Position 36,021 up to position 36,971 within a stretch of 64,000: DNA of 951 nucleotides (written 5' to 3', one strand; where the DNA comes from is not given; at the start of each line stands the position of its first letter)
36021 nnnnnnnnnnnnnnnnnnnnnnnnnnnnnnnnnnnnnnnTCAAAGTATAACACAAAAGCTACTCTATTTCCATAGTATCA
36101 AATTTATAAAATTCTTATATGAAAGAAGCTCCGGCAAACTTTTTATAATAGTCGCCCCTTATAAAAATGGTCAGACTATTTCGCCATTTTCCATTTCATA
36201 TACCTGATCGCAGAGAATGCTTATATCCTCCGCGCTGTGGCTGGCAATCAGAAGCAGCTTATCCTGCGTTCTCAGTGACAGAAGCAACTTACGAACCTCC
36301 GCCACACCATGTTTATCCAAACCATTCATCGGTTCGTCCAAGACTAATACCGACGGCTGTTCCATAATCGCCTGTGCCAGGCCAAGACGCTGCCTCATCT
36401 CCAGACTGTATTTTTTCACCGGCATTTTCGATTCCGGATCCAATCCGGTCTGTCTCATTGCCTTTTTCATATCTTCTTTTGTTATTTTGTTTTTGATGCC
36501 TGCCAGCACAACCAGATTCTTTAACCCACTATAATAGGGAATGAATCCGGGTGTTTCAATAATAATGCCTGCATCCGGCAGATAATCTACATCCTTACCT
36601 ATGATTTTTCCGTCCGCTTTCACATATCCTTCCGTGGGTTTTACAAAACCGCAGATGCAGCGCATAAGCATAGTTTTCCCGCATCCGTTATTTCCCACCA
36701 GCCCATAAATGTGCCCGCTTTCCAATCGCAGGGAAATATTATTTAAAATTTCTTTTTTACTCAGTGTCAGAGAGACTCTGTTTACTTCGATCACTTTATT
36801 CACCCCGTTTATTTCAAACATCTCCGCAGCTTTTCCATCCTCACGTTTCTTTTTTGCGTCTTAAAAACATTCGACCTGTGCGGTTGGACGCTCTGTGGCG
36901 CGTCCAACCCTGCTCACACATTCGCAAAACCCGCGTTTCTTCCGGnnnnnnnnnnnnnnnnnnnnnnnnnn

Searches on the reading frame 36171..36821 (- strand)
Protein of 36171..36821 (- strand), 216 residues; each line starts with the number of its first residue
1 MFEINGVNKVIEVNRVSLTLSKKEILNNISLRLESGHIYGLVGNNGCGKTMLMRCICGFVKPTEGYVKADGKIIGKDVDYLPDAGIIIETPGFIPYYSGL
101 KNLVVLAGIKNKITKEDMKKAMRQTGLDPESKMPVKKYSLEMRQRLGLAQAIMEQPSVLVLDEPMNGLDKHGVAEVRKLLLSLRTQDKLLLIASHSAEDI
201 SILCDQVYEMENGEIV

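Call 24: find_encoding_contigs(protein=window:36171-36821:-, flank=5000, max_places=10)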
Protein window:36171-36821:- (216 aa): 2 contigs read that carry it; 2 places shown.
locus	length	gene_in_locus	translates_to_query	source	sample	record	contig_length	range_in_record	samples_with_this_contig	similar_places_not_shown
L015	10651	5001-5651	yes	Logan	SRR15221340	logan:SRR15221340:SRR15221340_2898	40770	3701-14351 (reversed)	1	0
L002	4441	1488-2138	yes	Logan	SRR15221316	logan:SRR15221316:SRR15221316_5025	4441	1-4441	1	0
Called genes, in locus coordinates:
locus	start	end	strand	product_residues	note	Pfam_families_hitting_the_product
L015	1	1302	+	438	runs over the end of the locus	-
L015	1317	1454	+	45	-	-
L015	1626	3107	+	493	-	-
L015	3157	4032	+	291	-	-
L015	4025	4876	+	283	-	-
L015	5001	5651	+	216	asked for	PF00005:ABC_tran, PF13304:AAA_21 (faint)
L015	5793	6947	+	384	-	PF17761:DUF1016_N, PF06250:YhcG_C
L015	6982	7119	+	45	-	-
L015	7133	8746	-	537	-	PF05524:PEP-utilisers_N, PF00391:PEP-utilizers, PF02896:PEP-utilizers_C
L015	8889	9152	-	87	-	PF00381:PTS-HPr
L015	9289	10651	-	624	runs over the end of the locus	PF02378:PTS_EIIC, PF02302:PTS_IIB, PF00359:PTS_EIIA_2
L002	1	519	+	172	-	?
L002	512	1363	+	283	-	-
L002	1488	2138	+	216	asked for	PF00005:ABC_tran, PF13304:AAA_21 (faint)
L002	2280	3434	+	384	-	PF17761:DUF1016_N, PF06250:YhcG_C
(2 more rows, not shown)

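Call 61: search_protein_families(library=padloc, proteins=[window:36174-36821:-], max_evalue=0.01)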
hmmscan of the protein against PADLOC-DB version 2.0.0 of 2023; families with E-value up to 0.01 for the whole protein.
window:36174-36821:- (216 aa): 20 families
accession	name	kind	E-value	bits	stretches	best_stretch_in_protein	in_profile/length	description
PDLC04135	mad3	-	2.3e-21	74.8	2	135-212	261-339/374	mads_3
PDLC04140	mad8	-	3.7e-10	37.8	1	23-200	14-237/314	mads_8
PDLC02980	AriA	-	1.2e-08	33.3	2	39-95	2-57/304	-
PDLC04213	HEC-02A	-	4e-06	24.6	1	23-64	11-51/337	-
PDLC04214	HEC-02A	-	6.7e-06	23.6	1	34-70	20-56/338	-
PDLC04608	PDC-M38A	-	1.3e-05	23.1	1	113-203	227-319/367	-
PDLC04242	PDC-M01A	-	5.9e-05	19.4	1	149-197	418-467/566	-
PDLC02914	ATPase-Toprim_I-B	-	6.1e-05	20.4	1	28-62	17-51/443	-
PDLC04164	AriA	-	9.9e-05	20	0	27-62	16-53/253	-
PDLC04146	HEC-02B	-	0.00061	16.9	0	20-61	7-47/344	-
PDLC02335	AbiLi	-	0.0013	15.9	0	150-208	191-249/326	AbiLi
PDLC04541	PDC-M25A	-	0.0026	14.9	0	26-56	13-41/380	-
PDLC02358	Old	-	0.0027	14.6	0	30-63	19-50/578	Old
PDLC04175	HEC-01A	-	0.0028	14.8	0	154-198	267-310/363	-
PDLC00090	GajA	-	0.0034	14.1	0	33-57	23-45/659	AAA ATPase domain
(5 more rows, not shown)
